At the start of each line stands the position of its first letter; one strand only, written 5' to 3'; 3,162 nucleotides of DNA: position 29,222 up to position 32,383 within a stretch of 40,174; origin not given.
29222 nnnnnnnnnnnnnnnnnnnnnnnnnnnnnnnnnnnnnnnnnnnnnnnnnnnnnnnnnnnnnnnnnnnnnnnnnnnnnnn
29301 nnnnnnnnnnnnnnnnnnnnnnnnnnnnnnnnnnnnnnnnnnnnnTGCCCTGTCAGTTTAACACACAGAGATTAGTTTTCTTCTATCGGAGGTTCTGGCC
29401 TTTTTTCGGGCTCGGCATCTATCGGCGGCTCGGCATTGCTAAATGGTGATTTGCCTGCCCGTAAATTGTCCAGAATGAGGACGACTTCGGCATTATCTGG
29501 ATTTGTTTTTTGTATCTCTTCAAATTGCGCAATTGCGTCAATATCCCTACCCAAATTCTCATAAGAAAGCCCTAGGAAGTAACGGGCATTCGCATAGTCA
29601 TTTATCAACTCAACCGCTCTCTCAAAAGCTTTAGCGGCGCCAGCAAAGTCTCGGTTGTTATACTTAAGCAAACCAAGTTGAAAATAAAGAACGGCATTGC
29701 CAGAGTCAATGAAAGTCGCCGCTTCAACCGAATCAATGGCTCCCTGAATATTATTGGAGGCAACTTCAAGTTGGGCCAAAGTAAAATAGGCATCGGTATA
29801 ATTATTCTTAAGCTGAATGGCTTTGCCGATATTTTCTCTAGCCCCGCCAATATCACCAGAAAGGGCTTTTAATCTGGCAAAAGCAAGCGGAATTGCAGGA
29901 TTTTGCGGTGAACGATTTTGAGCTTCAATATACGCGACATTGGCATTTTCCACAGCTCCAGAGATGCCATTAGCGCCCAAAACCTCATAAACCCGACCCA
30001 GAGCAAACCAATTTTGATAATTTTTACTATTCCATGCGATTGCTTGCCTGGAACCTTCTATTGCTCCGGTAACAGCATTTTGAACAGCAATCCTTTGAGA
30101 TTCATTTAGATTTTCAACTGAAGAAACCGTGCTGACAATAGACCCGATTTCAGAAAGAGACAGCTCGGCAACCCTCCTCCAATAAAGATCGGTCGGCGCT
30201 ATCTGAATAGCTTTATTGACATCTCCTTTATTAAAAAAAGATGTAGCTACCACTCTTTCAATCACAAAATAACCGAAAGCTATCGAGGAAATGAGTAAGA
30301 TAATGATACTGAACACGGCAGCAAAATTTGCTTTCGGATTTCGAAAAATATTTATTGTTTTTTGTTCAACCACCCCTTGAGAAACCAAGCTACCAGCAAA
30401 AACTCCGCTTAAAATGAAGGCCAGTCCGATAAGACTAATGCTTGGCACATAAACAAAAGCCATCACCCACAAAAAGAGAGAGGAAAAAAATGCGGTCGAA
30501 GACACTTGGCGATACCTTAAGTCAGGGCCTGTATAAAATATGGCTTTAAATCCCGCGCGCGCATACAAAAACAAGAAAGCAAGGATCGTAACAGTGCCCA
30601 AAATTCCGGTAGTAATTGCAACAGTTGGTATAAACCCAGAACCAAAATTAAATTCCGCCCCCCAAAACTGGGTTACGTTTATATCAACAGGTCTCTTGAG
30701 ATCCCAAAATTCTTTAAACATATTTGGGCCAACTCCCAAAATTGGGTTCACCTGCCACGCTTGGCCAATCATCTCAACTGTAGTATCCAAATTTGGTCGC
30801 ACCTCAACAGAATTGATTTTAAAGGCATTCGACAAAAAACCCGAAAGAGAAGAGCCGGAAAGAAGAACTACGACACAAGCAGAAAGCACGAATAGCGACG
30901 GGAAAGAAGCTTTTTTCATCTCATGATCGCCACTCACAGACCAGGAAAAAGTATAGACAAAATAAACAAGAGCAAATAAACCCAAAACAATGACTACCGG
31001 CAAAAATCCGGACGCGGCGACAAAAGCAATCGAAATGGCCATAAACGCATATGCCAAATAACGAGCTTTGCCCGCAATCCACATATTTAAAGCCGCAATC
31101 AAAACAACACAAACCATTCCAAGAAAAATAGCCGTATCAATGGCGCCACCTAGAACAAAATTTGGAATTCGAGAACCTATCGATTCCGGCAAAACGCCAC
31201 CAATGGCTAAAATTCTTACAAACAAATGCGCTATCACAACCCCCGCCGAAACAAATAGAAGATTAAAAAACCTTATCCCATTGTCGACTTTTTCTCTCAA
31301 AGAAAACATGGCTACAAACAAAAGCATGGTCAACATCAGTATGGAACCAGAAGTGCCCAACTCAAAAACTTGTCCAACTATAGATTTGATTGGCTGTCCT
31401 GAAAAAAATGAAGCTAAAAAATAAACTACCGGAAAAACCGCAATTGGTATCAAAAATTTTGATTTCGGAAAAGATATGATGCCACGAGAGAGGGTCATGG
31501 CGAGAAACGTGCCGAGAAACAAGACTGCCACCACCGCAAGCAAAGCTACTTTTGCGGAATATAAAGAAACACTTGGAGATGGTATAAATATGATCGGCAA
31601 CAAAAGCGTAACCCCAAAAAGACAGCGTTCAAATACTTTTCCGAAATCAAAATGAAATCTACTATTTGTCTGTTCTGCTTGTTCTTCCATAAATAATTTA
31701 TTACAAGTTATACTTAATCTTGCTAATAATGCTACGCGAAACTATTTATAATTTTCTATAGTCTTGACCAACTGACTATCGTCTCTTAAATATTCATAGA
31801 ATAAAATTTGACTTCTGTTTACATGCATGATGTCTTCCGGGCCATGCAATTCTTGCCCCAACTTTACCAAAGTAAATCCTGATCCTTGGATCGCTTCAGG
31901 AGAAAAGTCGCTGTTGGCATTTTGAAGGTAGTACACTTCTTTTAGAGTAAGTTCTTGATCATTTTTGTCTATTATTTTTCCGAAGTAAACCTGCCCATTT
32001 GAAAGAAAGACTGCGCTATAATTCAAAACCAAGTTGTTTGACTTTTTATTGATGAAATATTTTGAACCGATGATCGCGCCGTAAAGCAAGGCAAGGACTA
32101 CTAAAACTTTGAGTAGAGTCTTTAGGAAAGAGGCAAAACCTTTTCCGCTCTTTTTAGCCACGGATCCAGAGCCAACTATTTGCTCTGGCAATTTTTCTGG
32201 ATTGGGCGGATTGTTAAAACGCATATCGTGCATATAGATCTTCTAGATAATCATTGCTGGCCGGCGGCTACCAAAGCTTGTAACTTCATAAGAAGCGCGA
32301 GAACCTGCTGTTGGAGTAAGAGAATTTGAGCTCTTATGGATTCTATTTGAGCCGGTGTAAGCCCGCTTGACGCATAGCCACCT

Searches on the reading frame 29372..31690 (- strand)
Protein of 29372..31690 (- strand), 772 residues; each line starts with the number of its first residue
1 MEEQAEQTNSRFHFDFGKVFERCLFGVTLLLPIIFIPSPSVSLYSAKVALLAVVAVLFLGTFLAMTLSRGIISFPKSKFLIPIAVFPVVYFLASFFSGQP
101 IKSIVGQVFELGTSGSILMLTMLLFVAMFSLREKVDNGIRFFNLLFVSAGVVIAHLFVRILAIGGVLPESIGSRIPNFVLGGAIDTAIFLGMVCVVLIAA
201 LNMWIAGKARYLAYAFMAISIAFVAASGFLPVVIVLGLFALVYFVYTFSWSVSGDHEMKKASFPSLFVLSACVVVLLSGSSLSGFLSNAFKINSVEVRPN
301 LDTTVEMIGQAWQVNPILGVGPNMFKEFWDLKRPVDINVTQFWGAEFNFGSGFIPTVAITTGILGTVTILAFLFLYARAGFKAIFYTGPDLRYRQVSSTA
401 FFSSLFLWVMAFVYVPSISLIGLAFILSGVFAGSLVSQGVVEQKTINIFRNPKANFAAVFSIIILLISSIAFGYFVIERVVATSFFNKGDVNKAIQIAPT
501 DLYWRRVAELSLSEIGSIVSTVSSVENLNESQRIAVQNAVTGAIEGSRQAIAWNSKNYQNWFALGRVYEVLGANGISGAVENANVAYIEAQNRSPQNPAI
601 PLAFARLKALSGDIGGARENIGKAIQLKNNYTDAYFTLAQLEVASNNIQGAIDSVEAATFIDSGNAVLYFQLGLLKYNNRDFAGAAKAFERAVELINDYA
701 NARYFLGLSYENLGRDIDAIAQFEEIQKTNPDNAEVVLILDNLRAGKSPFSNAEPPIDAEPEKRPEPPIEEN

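Call 7: search_protein_families(library=pfam, proteins=[window:29372-31690:-], max_evalue=0.001)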
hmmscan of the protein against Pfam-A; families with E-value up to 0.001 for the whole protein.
window:29372-31690:- (772 aa): 10 families
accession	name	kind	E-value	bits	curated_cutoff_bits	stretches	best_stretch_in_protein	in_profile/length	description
PF14559.12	TPR_19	-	2.4e-11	44.2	25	1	680-736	5-61/68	Tetratricopeptide repeat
PF07719.23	TPR_2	-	3.1e-11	42.9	27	0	668-696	3-31/34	Tetratricopeptide repeat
PF23914.1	TPR_CcmH_CycH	-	3.2e-08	34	42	1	548-654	40-143/158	Cytochrome c-type biogenesis protein H TPR domain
PF13181.12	TPR_8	-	7.4e-08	32.4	25.7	0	668-698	3-33/34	Tetratricopeptide repeat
PF13432.12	TPR_16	-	1e-07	32.7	32.7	1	671-734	2-65/65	Tetratricopeptide repeat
PF13428.12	TPR_14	-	2.1e-07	31.4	23.5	0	701-738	2-39/44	Tetratricopeptide repeat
PF00515.34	TPR_1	-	3.3e-07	30.3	27.8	0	666-695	1-30/34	Tetratricopeptide repeat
PF13414.12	TPR_11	-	7.9e-07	29.1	26.8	0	682-714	10-42/42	TPR repeat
PF13431.12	TPR_17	-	1.9e-05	25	24.4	0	549-572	4-27/34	Tetratricopeptide repeat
PF13174.12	TPR_6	-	0.00014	22.8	26.3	0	706-732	6-32/33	Tetratricopeptide repeat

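Call 33: search_protein_families(library=ncbifam, proteins=[window:29372-31690:-], max_evalue=0.1)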
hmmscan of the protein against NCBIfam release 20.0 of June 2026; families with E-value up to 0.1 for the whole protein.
window:29372-31690:- (772 aa): 14 families
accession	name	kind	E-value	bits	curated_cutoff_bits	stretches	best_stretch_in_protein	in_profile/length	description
TIGR02917.1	PEP_TPR_lipo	equivalog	7.2e-14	50.6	312.2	2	575-667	136-228/899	XrtA/PEP-CTERM system TPR-repeat protein PrsT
TIGR00990.1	3a0801s09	subfamily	1.3e-10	40.6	757.25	1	607-753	340-486/615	mitochondrial import receptor subunit TOM70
NF040959.1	MamA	equivalog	1.8e-09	37.4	200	2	578-695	85-202/204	magnetosome protein MamA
TIGR02521.1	type_IV_pilW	equivalog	2.1e-09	37.3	154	1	665-736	30-101/234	type IV pilus biogenesis/stability protein PilW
NF033758.1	gliding_GltE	equivalog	3.8e-06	26.1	225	2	607-674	231-298/411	adventurous gliding motility TPR repeat lipoprotein GltE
TIGR02552.1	LcrH_SycD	equivalog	2.4e-05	24.1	104.8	1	633-698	53-118/136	SycD/LcrH family type III secretion system chaperone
NF033762.1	social_mot_Tgl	equivalog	5.3e-05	22.7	225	1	577-736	44-206/252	social motility TPR repeat lipoprotein Tgl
NF033920.0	C39_PA2778_fam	equivalog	0.00024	20.6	150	1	578-659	170-251/255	PA2778 family cysteine peptidase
NF047371.1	FlcA_CTERM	equivalog_domain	0.0011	17.6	300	1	621-739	388-512/646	periplasmic flagellar collar protein FlcA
TIGR02795.1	tol_pal_ybgF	equivalog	0.0018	18.9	90.1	1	669-734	5-73/119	tol-pal system protein YbgF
NF052312.1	T9SS_PorW_SprE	equivalog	0.015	14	250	1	630-713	287-375/716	type IX secretion system periplasmic lipoprotein PorW/SprE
NF047507.1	TPR_BatC_Lepto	exception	0.023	14.1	175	1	663-735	24-93/214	TPR repeat-containing protein BatC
NF008757.0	PRK11788.1-5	equivalog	0.031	13.4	363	0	667-737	181-251/388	lipopolysaccharide assembly protein LapB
NF009037.0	PRK12370.1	equivalog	0.045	12.1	589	0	633-736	303-408/553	HilA/EilA family virulence transcriptional regulator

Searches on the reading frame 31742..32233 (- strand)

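Call 7: search_protein_families(library=pfam, proteins=[window:31742-32233:-], max_evalue=0.001)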
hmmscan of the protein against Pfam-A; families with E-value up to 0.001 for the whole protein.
window:31742-32233:- (163 aa): 0 families

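Call 33: search_protein_families(library=ncbifam, proteins=[window:31742-32233:-], max_evalue=0.1)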
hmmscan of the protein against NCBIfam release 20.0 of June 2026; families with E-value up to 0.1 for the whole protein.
window:31742-32233:- (163 aa): 2 families
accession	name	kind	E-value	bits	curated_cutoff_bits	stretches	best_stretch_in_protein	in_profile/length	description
NF047433.1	Lepto_7_Nterm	domain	0.0033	17.1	43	1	69-99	12-42/63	LA_0442/LA_0875 N-terminal domain-containing protein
NF004379.0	PRK05740.2-5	equivalog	0.045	13.5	150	1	39-83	15-59/127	preprotein translocase subunit SecE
